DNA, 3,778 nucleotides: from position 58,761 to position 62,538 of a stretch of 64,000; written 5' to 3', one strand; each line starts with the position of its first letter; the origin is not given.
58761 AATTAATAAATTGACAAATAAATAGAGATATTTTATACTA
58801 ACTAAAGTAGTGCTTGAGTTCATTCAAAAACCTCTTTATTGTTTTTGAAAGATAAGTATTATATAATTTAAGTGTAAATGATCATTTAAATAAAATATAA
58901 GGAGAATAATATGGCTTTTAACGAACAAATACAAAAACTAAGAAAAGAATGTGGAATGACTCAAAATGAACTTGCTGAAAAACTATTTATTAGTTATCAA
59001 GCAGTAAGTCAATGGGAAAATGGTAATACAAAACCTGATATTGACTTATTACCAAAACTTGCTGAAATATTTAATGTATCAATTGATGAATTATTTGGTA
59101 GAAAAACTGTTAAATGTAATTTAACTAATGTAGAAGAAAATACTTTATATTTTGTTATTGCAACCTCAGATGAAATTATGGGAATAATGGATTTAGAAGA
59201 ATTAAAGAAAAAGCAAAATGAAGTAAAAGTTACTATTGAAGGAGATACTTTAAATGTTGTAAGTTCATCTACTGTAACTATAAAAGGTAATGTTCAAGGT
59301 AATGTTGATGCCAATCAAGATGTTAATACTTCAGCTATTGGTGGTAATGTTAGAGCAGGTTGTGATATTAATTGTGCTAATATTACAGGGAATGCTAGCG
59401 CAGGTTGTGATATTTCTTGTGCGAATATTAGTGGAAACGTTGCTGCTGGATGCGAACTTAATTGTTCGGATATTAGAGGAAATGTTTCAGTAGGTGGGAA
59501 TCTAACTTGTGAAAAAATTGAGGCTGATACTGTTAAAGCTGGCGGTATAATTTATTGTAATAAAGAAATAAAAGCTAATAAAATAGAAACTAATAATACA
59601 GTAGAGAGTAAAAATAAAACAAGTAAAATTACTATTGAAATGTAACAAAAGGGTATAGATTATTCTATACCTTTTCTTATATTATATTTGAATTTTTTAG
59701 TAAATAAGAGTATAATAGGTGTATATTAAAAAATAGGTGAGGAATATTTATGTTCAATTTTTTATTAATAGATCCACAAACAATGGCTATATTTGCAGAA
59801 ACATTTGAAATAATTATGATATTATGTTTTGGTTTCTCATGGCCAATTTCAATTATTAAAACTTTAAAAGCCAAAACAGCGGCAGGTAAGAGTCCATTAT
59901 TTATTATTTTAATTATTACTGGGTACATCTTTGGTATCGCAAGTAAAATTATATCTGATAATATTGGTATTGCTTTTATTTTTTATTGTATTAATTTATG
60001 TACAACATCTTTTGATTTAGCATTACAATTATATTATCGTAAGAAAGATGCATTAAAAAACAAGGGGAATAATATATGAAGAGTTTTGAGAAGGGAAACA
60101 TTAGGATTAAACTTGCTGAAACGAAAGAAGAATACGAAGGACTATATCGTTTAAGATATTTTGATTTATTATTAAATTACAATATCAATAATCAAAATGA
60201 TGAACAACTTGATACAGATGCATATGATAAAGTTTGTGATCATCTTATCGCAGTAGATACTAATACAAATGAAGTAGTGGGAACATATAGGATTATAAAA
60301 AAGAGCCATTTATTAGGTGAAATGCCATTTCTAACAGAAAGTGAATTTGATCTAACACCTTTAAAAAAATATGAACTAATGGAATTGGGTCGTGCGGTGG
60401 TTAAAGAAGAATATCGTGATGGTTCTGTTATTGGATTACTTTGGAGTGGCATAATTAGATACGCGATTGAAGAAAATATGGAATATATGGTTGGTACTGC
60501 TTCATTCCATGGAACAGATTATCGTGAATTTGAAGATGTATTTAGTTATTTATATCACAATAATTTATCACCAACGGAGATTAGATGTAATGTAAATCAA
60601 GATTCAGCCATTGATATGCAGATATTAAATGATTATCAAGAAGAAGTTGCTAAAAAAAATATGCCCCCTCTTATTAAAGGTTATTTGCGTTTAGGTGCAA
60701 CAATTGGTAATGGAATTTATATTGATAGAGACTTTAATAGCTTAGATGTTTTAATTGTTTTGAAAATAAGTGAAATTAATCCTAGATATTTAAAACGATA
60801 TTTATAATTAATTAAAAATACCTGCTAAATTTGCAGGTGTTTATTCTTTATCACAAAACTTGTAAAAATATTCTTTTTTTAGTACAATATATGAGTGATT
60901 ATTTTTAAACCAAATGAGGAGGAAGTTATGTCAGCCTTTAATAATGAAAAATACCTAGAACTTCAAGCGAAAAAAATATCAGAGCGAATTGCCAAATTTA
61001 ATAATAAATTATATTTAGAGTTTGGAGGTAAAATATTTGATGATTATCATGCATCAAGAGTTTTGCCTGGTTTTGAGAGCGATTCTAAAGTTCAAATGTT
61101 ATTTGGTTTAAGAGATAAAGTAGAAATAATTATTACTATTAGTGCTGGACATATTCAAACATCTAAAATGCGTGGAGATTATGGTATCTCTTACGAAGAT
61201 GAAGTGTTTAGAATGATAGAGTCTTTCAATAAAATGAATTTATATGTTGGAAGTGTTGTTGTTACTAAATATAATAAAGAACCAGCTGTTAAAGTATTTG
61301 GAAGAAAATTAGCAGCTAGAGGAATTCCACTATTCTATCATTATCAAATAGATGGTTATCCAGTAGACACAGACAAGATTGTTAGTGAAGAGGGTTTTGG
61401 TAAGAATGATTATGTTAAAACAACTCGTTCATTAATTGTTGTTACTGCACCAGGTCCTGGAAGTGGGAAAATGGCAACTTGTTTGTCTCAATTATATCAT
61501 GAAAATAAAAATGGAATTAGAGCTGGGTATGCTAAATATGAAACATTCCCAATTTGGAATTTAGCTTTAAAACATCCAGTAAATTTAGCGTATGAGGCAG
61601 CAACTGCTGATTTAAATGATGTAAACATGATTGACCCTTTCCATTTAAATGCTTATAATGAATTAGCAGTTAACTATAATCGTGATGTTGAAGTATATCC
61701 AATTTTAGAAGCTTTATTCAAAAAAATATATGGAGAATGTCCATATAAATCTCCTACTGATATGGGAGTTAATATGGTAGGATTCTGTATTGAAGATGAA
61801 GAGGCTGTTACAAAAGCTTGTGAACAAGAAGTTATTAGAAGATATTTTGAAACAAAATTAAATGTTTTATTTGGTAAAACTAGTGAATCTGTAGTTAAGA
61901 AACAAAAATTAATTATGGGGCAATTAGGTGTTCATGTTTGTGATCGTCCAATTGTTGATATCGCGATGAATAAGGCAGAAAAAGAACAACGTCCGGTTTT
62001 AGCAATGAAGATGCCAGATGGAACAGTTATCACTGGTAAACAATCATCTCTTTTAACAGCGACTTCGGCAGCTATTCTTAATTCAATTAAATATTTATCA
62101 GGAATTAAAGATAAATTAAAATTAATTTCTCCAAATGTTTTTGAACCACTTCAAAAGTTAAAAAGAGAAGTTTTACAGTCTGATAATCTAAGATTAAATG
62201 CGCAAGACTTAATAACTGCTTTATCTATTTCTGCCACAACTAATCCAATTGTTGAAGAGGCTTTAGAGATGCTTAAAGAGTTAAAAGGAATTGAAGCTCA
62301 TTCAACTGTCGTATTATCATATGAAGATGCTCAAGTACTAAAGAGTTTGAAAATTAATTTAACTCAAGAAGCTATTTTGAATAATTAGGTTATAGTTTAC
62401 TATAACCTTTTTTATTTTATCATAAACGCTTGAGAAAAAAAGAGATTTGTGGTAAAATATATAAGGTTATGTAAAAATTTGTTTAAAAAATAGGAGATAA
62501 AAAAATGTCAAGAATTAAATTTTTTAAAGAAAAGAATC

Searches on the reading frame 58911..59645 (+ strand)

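Call 9: search_protein_families(library=pfam, proteins=[window:58911-59645:+], max_evalue=0.01)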
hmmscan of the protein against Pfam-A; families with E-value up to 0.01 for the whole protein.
window:58911-59645:+ (244 aa): 8 families
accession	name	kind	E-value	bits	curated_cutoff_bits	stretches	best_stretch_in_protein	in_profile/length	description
PF01381.28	HTH_3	-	1.1e-17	64.2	23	1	7-61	1-55/55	Helix-turn-helix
PF12844.13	HTH_19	-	2.3e-10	40.6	30.2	1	5-62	2-59/64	Helix-turn-helix domain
PF13443.12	HTH_26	-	6.3e-08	33.2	22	1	7-64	2-60/63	Cro/C1-type HTH DNA-binding domain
PF13560.12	HTH_31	-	5e-07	30.4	27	1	6-60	5-60/64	Helix-turn-helix domain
PF07022.19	Phage_CI_repr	-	0.0006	20.5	22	1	7-63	3-59/65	Bacteriophage CI repressor helix-turn-helix domain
PF15731.11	MqsA_antitoxin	-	0.0015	19.1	30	1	5-47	72-114/131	Antitoxin component of bacterial toxin-antitoxin system, MqsA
PF13412.12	HTH_24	-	0.0017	18.3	21.9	1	10-33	12-35/48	Winged helix-turn-helix DNA-binding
PF13384.12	HTH_23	-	0.0067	16.7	24.6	0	7-35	10-37/50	Homeodomain-like domain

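Call 10: search_protein_families(library=ncbifam, proteins=[window:58911-59645:+], max_evalue=0.01)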
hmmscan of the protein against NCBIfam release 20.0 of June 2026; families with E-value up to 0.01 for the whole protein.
window:58911-59645:+ (244 aa): 18 families
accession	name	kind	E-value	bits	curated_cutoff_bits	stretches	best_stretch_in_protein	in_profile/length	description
NF041951.1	phage_RstR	subfamily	2.6e-18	66.3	80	1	1-70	1-70/108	RstR family transcriptional repressor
NF052239.1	antitox_spr1629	equivalog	5.6e-13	48.7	335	1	3-89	3-88/377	spr1629 family repressor/antitoxin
NF047948.1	male_kill_WMK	equivalog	1.4e-09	37.9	300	1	5-89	8-94/300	WO male-killing family protein Wmk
TIGR00270.2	TIGR00270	equivalog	2.5e-09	37.1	110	1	3-79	76-152/159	multiprotein bridging factor aMBF1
NF007408.0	PRK09943.1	equivalog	3.2e-08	33.3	211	1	2-65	7-70/185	HTH-type transcriptional regulator PuuR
TIGR03070.1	couple_hipB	subfamily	3.4e-08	33.3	71.65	1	5-56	5-56/58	type II toxin-antitoxin system Y4mF family antitoxin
NF007257.0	PRK09706.1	subfamily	7.2e-08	32.3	101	1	3-59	6-62/135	transcriptional repressor DicA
NF041575.1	antitoxPezA_Strep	equivalog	1.6e-07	31.4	290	1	5-112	4-107/158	type II toxin-antitoxin system antitoxin PezA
TIGR03830.1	CxxCG_CxxCG_HTH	subfamily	2.1e-06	27.6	61.8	1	4-43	67-106/127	type II TA system antitoxin MqsA family protein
NF006015.0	PRK08154.1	subfamily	3.8e-06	26.3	204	1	3-68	31-97/314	anaerobic benzoate catabolism transcriptional regulator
NF003162.0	PRK04140.1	equivalog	1.4e-05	24.3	263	1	5-58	129-182/317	transcriptional regulator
NF047542.1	telomere_Tap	equivalog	3.8e-05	22.6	600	1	7-44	22-59/695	telomere-associated protein Tap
NF046032.1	TransRegSlrRBacil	equivalog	5.1e-05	23.4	250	1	8-106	7-103/149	HTH-type transcriptional regulator SlrR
NF010465.0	PRK13890.1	equivalog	0.00051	20.1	96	1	5-62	8-65/121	conjugal transfer protein TrbA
NF007481.0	PRK10072.1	equivalog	0.00071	20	110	1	6-43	37-74/96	HTH-type transcriptional regulator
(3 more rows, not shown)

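Call 73: search_protein_families(library=padloc, proteins=[window:58911-59645:+], max_evalue=0.001)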
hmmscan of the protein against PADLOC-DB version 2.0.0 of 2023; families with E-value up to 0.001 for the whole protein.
window:58911-59645:+ (244 aa): 17 families
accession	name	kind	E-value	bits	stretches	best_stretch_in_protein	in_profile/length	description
PDLC02926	HTH_VI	-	6.4e-13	46.8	1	3-62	2-61/92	-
PDLC03945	RmrA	-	1.5e-12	45.4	1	4-92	4-91/394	-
PDLC03954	RmrA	-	3.9e-11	40.5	1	5-66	13-74/380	-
PDLC03951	RmrA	-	4.6e-10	37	1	5-62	11-68/400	-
PDLC04775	PDC-M69A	-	1.5e-09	36.3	1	5-88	10-88/113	-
PDLC03947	RmrA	-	3.5e-09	34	1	4-62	13-71/383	-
PDLC03952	RmrA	-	9.9e-09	32.5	1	5-58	25-78/395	-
PDLC03944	RmrA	-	1.9e-08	31.8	1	5-73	9-77/384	-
PDLC04142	capH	-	2.8e-08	32.8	1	1-65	5-69/103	capH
PDLC03949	RmrA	-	1.2e-06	25.7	1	5-66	5-66/363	-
PDLC03955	RmrA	-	2.4e-06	25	1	10-58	28-76/371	-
PDLC03948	RmrA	-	5.9e-06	23.4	1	5-66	11-71/397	-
PDLC03956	RmrA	-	1.5e-05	22.2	1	16-65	23-71/399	-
PDLC03943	RmrA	-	0.00017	18.8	1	7-66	7-65/370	-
PDLC03665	Control_protein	-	0.00044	18.5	1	2-67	8-74/77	control protein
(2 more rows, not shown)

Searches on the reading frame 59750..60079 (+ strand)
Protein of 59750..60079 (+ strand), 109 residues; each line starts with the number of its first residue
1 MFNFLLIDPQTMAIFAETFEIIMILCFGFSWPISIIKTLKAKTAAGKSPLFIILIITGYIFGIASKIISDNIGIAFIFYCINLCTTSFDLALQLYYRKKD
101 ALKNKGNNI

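Call 9: search_protein_families(library=pfam, proteins=[window:59750-60079:+], max_evalue=0.01)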
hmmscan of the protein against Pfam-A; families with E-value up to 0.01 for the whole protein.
window:59750-60079:+ (109 aa): 1 family
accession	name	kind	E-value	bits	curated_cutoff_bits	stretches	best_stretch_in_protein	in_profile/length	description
PF04193.19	PQ-loop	-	0.0011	19.1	22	1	35-69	21-55/61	PQ loop repeat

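Call 10: search_protein_families(library=ncbifam, proteins=[window:59750-60079:+], max_evalue=0.01)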
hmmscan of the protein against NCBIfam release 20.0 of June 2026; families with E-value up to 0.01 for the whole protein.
window:59750-60079:+ (109 aa): 0 families

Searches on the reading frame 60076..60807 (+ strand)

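Call 9: search_protein_families(library=pfam, proteins=[window:60076-60807:+], max_evalue=0.01)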
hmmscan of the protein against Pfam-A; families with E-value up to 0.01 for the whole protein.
window:60076-60807:+ (243 aa): 2 families
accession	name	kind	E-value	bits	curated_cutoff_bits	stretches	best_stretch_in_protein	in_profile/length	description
PF13444.12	Acetyltransf_5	-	2.5e-23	83.1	22.4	1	37-124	14-102/102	Acetyltransferase (GNAT) domain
PF21926.2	FeeM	-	0.0011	19.2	27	1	37-139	15-119/158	N-acyl amino acid synthase FeeM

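Call 10: search_protein_families(library=ncbifam, proteins=[window:60076-60807:+], max_evalue=0.01)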
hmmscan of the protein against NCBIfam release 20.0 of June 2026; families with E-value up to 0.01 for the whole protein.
window:60076-60807:+ (243 aa): 6 families
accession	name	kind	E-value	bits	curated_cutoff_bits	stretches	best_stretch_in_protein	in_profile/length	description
NF052554.1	OrAlActfOlsBRHOCB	equivalog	3.3e-56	190.9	350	1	7-242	6-253/256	L-ornithine N(alpha)-acyltransferase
NF052555.1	OrAlActfOlsBBRUA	equivalog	8.7e-55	186.2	320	1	7-242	21-270/278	l-ornithine N(alpha)-acyltransferase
NF052615.1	orn_lipid_OlsF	equivalog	5.5e-18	64.8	620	1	42-243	340-569/570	bifunctional ornithine lipid synthase OlsF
TIGR03694.1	exosort_acyl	subfamily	1.9e-09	37.3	111.95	1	10-115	9-125/241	PEP-CTERM/exosortase system-associated acyltransferase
NF053696.1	GlyAclTfGlsBBct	equivalog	2.7e-06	26.7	300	1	46-241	69-299/303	glycine N(alpha)-acyltransferase GlsB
TIGR04045.1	MSMEG_0567_GNAT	equivalog_domain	0.00048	19.7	68.45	1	9-77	2-69/153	MSMEG_0567/Sll0786 family nitrogen starvation N-acetyltransferase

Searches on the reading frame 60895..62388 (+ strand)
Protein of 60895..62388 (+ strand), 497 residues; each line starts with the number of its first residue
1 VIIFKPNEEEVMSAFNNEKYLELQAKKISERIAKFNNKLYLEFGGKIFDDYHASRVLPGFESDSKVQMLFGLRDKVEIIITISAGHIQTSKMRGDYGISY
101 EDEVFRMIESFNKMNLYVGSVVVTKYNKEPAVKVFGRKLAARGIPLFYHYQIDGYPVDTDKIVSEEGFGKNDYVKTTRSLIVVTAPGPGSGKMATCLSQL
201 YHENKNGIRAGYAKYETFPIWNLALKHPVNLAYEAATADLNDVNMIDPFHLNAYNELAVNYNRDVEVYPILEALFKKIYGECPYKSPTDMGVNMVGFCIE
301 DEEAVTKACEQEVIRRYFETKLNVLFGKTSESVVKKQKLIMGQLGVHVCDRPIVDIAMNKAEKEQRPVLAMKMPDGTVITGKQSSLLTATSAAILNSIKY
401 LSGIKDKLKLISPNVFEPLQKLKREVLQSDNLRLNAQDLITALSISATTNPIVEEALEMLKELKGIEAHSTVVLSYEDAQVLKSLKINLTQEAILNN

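Call 9: search_protein_families(library=pfam, proteins=[window:60895-62388:+], max_evalue=0.01)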
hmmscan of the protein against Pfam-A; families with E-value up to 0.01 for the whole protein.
window:60895-62388:+ (497 aa): 2 families
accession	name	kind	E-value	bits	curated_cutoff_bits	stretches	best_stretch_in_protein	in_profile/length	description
PF08903.17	DUF1846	-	2.8e-168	559.4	27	1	14-344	2-332/333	Domain of unknown function DUF1846, N-terminal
PF20921.3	DUF1846_C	-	1e-50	171.9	27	1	350-494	2-146/153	Domain of unknown function DUF1846, C-terminal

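Call 10: search_protein_families(library=ncbifam, proteins=[window:60895-62388:+], max_evalue=0.01)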
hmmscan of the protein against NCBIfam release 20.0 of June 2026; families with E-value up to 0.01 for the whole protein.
window:60895-62388:+ (497 aa): 1 family
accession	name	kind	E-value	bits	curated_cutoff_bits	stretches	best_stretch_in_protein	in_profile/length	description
NF010184.0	PRK13663.1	equivalog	5.9e-224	744.2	631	1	13-494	4-485/494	hypothetical protein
